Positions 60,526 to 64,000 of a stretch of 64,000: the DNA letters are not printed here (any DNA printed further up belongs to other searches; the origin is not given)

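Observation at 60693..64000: PLD-nuclease / SNF2-helicase fusion protein at the window edge: candidate defence or DNA-targeting system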

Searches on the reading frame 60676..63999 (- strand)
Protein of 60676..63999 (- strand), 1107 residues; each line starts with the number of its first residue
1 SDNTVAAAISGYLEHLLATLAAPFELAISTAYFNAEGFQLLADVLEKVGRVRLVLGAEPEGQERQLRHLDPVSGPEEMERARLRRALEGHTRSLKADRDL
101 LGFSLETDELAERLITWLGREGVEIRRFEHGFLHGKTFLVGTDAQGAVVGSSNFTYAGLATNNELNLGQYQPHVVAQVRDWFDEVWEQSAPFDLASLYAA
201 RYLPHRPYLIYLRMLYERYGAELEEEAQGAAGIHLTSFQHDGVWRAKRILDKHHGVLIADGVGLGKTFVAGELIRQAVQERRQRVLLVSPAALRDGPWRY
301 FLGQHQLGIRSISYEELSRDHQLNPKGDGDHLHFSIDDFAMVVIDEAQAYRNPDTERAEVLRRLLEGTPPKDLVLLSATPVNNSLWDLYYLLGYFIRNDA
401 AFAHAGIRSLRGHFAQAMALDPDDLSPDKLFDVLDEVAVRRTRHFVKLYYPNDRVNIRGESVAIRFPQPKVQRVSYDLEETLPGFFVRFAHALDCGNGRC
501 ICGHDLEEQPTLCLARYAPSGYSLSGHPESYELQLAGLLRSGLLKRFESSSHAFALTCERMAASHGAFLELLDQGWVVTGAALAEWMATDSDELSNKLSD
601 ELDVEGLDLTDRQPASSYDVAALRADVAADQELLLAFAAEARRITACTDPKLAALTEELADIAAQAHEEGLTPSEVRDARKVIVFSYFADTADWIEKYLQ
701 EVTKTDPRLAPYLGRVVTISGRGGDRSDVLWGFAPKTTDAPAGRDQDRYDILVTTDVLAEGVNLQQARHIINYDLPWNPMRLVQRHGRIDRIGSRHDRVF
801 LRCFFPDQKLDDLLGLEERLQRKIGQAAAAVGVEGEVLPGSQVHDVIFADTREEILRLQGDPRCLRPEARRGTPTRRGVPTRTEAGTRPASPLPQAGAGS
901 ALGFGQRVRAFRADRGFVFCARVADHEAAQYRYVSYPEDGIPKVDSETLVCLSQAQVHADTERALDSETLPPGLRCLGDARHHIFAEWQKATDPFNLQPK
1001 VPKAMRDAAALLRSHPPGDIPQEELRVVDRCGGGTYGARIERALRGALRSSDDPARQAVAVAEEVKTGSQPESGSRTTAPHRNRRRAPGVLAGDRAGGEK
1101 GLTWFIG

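Call 4: search_protein_families(library=pfam, proteins=[window:60676-63987:-], max_evalue=0.1)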
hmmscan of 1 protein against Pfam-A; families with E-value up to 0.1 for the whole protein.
window:60676-63987:- (1103 aa): 8 families
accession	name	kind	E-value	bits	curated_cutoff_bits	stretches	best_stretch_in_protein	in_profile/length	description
PF00271.37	Helicase_C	-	7.7e-16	58.8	23.5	1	672-789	12-110/110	Helicase conserved C-terminal domain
PF13091.12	PLDc_2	-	8e-12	45.6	27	1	21-182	11-132/132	PLD-like domain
PF00176.29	SNF2-rel_dom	-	7.2e-11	42.1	24.9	1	332-453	124-236/290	SNF2-related domain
PF00270.35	DEAD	-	9.8e-06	25.8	26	1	331-377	114-161/167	DEAD/DEAH box helicase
PF04851.21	ResIII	-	0.0002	21.7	22.5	1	244-286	18-61/164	Type III restriction enzyme, res subunit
PF20720.3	nSTAND3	-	0.00067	19.8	27.2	1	235-279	3-47/155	Novel STAND NTPase 3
PF13872.12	AAA_34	-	0.015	14.7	27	1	249-286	60-97/306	P-loop containing NTP hydrolase pore-1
PF13401.12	AAA_22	-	0.045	14.5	27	0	258-362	14-109/130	AAA domain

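Call 6: find_homologous_proteins(query=window:60676-63999:-)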
Query window:60676-63999:- (1107 aa): 3434 proteins with E <= 0.001 among 8000 candidates; the best 120 are listed.
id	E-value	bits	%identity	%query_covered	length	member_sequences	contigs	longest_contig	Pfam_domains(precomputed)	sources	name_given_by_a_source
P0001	0.0e+0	2223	93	96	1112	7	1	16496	PF00270.36,PF00176.30,PF13091.13,PF00271.38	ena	-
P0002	0.0e+0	1731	74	96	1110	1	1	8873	PF00176.30,PF13091.13,PF00271.38,PF04851.22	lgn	-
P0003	0.0e+0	1723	74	96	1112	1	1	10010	PF00176.30,PF13091.13,PF00271.38,PF04851.22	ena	-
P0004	0.0e+0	1590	68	96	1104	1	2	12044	PF00176.30,PF13091.13,PF00271.38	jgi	jgi:hypothetical protein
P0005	0.0e+0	1581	67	96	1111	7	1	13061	PF00176.30,PF13091.13,PF00271.38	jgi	jgi:hypothetical protein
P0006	0.0e+0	1560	67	96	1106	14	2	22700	PF00176.30,PF13091.13,PF00271.38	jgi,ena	-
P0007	0.0e+0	1546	67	96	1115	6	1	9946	PF00176.30,PF13091.13,PF00271.38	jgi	-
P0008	0.0e+0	1521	66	96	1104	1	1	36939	PF00176.30,PF13091.13,PF00271.38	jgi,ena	-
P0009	0.0e+0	1457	64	95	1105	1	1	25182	PF00176.30,PF13091.13,PF00271.38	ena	-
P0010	0.0e+0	1379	61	95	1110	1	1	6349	PF00176.30,PF13091.13,PF00271.38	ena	-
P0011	0.0e+0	1372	60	95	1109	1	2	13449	PF00176.30,PF13091.13,PF00271.38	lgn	-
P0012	0.0e+0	1364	58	96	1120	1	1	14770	PF00270.36,PF00176.30,PF13091.13,PF00271.38,PF04851.22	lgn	-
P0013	0.0e+0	1358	60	96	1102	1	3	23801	PF00270.36,PF00176.30,PF13091.13,PF00271.38,PF04851.22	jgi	jgi:hypothetical protein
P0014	0.0e+0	1351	60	95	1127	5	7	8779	PF00176.30,PF13091.13,PF00271.38,PF04851.22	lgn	-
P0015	0.0e+0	1344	59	95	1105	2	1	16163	PF00176.30,PF13091.13,PF00271.38,PF04851.22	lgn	-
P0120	0.0e+0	1210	56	95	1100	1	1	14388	PF00176.30,PF13091.13,PF00271.38,PF04851.22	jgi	jgi:superfamily II DNA or RNA helicase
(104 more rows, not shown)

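Call 7: search_protein_families(library=padloc, proteins=[window:60676-63999:-], max_evalue=0.01)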
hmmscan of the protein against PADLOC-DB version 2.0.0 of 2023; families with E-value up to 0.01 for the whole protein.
window:60676-63999:- (1107 aa): 52 families (the best 25 are shown)
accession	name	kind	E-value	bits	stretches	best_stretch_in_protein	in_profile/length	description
PDLC01075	C3a139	-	2.1e-49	166.7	1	117-845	96-779/948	HKD+Snf2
PDLC02621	DrmD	-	4.2e-38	129.2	2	535-839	395-675/1040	DrmD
PDLC02623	DrmD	-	1.8e-32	110.1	2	681-846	531-676/1040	DrmD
PDLC02619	DrmD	-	8.9e-30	101.5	3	747-801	488-542/872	DrmD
PDLC00659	HmaA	-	1.5e-23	80.6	1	595-795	434-613/1176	SNF2 helicase / DEAD-box helicase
PDLC02193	PLD_Helicase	-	7.1e-23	78.7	2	633-801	654-806/905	-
PDLC02572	DrmA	-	8.3e-23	78.3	2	543-832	400-665/1043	DrmA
PDLC02500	BrxHI|BrxHII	-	2.2e-22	77.4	1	746-807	527-588/933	BrxHI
PDLC02840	DpdE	-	3.3e-22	76.6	2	226-383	146-305/1091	DpdE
PDLC02843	DpdE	-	7.9e-22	75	2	254-384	176-301/1091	DpdE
PDLC02633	DrmD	-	9.9e-20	68.1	2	511-811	376-654/839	DrmD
PDLC03830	ZacC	-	7.4e-19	65.9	3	234-284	12-63/1019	-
PDLC02504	BrxHI|BrxHII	-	1.7e-18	64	2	553-838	372-624/971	BrxHII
PDLC04556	PDC-M27C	-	3e-18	63.6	3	750-795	757-803/892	-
PDLC02632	DrmD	-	9.5e-18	62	2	675-802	518-634/662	DrmD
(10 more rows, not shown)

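Call 9: find_encoding_contigs(protein=P0001, flank=10000, max_places=6)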
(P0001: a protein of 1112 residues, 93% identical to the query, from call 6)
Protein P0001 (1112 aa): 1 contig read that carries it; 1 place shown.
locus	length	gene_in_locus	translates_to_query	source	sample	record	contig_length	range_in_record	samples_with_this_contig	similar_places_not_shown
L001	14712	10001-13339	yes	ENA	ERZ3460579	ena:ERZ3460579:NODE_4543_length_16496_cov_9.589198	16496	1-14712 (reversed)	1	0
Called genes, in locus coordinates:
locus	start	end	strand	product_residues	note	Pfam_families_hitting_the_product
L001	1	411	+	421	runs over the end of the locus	PF05103:DivIVA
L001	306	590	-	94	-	-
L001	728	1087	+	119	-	PF01258:zf-dskA_traR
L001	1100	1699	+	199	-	PF01252:Peptidase_A8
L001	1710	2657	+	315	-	PF00849:PseudoU_synth_2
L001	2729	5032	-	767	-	PF01619:Pro_dh, PF00171:Aldedh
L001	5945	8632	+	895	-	PF07669:Eco57I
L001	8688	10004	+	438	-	-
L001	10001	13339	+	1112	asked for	PF13091:PLDc_2, PF00270:DEAD (faint), PF00176:SNF2-rel_dom (weak), PF00271:Helicase_C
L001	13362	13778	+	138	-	PF05973:Gp49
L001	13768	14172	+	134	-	PF13560:HTH_31, PF01381:HTH_3, PF13443:HTH_26 (faint)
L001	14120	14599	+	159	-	PF02556:SecB (weak)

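Call 13: search_protein_families(library=pfam, proteins=[L001:5945-8632:+, L001:8688-10004:+, L001:12560-13339:+], max_evalue=1)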
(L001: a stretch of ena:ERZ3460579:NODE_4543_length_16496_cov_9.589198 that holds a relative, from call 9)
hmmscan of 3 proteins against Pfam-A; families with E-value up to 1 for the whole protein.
L001:5945-8632:+ (895 aa): 3 families
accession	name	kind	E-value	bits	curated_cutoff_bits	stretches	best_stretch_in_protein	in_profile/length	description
PF07669.17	Eco57I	-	5.8e-13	49.7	25.3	1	676-866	2-88/171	Eco57I restriction-modification methylase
PF20473.4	MmeI_Mtase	-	0.0012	18.5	27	1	597-699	16-87/259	MmeI, DNA-methyltransferase domain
PF02384.22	N6_Mtase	-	0.0013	18.5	20.4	1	599-697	45-100/311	N-6 DNA Methylase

L001:8688-10004:+ (438 aa): 1 family
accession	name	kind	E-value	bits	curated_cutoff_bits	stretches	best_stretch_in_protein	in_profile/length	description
PF07669.17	Eco57I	-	0.018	15.6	25.3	1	15-71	107-165/171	Eco57I restriction-modification methylase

L001:12560-13339:+ (259 aa): 0 families

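Call 14: search_protein_families(library=padloc, proteins=[L001:5945-8632:+, L001:8688-10004:+, L001:10001-13339:+], max_evalue=0.01)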
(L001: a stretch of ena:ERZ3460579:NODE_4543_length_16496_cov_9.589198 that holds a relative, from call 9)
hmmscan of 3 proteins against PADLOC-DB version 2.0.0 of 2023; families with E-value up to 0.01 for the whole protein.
L001:5945-8632:+ (895 aa): 31 families (the best 25 are shown)
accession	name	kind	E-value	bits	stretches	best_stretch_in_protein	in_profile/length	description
PDLC03620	REase_MTase_IIG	-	1.9e-171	570.5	1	31-879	30-881/1378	Type IIG restriction enzyme-methyltransferase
PDLC02643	DrmMI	-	2.9e-75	252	2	533-864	535-881/1347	DrmMI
PDLC02638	DrmMI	-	4.2e-62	208.5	2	535-864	536-883/935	DrmMI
PDLC03613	REase_MTase_IIG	-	3.3e-38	129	2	539-872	453-768/1250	Type IIG restriction enzyme-methyltransferase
PDLC03618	REase_MTase_IIG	-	3.7e-38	128.5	2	546-870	541-883/1429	Type IIG restriction enzyme-methyltransferase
PDLC02645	DrmMI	-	2.5e-36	123.2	2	547-774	542-766/772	DrmMI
PDLC02644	DrmMI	-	2.2e-35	119.9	2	534-756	46-262/988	DrmMI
PDLC02639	DrmMI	-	1.2e-31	107.9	2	536-722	233-388/803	DrmMI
PDLC03622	REase_MTase_IIG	-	1.3e-30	103.5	3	534-721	443-644/1524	Type IIG restriction enzyme-methyltransferase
PDLC02646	DrmMI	-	1.3e-25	87.7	2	665-729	42-106/792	DrmMI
PDLC03629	REase_MTase_IIG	-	2.7e-20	69.8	1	594-721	428-536/1182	Type IIG restriction enzyme-methyltransferase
PDLC03611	REase_MTase_IIG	-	2.3e-15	53.1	2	587-721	538-654/1532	Type IIG restriction enzyme-methyltransferase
PDLC03609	REase_MTase_IIG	-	4.7e-13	45.8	1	668-719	481-532/1066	Type IIG restriction enzyme-methyltransferase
PDLC03614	REase_MTase_IIG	-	1.4e-12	44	2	531-720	505-680/1584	Type IIG restriction enzyme-methyltransferase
PDLC03604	REase_MTase_IIG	-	1.3e-09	34.7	1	595-697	383-471/1011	Type IIG restriction enzyme-methyltransferase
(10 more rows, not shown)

L001:8688-10004:+ (438 aa): 4 families
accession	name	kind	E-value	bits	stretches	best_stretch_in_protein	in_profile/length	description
PDLC03620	REase_MTase_IIG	-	4.5e-95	317.4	1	10-436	935-1374/1378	Type IIG restriction enzyme-methyltransferase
PDLC03613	REase_MTase_IIG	-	5.8e-07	25.5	1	13-287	823-1085/1250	Type IIG restriction enzyme-methyltransferase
PDLC03365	MTase_II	-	0.0014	15.5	1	262-324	418-480/578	Type II methyltransferase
PDLC03611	REase_MTase_IIG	-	0.0059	12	0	260-413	1296-1449/1532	Type IIG restriction enzyme-methyltransferase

L001:10001-13339:+ (1112 aa): 52 families (the best 25 are shown)
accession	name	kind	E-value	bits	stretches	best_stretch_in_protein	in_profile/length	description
PDLC01075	C3a139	-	1.9e-50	170.1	1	126-867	96-791/948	HKD+Snf2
PDLC02621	DrmD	-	7.8e-38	128.3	2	544-856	396-683/1040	DrmD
PDLC02623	DrmD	-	1e-32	110.9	2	689-856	531-678/1040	DrmD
PDLC02619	DrmD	-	9e-30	101.5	3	755-809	488-542/872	DrmD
PDLC00659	HmaA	-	3.3e-23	79.5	1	605-803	436-613/1176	SNF2 helicase / DEAD-box helicase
PDLC02193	PLD_Helicase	-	7.4e-23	78.6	2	644-809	657-806/905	-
PDLC02572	DrmA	-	7.6e-23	78.4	2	551-846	400-671/1043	DrmA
PDLC02500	BrxHI|BrxHII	-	3.1e-22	77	1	754-815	527-588/933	BrxHI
PDLC02840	DpdE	-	3.5e-22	76.6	2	235-392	146-305/1091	DpdE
PDLC02843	DpdE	-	7.8e-22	75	2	263-393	176-301/1091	DpdE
PDLC02633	DrmD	-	4.6e-20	69.2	2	521-816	378-644/839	DrmD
PDLC04556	PDC-M27C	-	3e-18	63.6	3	758-803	757-803/892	-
PDLC02504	BrxHI|BrxHII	-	6.3e-18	62.1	2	597-846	403-624/971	BrxHII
PDLC02632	DrmD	-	7.4e-18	62.4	2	680-810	515-634/662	DrmD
PDLC03830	ZacC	-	1.6e-17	61.4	3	243-293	12-63/1019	-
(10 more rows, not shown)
